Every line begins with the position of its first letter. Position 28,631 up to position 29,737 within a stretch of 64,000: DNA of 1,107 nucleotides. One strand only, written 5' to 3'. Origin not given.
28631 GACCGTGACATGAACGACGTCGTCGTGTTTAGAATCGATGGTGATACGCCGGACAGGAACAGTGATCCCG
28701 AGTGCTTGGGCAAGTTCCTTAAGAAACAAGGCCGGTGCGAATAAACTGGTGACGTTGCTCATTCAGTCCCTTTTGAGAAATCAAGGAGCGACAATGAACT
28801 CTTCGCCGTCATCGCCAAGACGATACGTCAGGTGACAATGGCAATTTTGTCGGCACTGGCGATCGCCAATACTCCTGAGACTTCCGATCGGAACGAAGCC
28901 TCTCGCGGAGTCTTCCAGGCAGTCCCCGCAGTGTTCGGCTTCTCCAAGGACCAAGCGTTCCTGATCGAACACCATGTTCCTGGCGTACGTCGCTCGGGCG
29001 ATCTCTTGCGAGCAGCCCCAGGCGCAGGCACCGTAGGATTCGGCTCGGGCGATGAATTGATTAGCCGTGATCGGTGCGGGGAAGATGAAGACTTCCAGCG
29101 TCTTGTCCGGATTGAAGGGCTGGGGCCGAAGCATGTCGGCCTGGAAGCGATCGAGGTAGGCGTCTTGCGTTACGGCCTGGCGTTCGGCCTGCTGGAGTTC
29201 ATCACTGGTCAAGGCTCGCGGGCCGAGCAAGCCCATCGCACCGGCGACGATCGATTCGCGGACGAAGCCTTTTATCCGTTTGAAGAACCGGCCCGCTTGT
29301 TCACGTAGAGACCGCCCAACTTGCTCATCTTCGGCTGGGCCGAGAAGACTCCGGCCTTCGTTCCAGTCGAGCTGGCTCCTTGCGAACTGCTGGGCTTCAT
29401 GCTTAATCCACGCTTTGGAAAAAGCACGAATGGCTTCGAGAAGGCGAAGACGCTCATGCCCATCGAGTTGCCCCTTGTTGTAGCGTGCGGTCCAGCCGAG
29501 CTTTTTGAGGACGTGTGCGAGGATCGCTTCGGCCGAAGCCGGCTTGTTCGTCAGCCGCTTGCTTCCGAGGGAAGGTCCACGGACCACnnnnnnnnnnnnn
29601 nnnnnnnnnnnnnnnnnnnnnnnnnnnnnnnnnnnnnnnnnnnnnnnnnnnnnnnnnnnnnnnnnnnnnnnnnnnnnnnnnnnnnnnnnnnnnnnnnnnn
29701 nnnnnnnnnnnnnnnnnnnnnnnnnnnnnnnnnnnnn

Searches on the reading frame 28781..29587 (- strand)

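Call 83: search_protein_families(library=phrogs, proteins=[window:28781-29587:-], max_evalue=0.001)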
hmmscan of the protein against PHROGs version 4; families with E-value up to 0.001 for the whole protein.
window:28781-29587:- (268 aa): 1 family
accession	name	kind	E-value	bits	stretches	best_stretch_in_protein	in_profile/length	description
phrog_24776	-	unknown function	1.3e-09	39.2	1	172-260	119-208/218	-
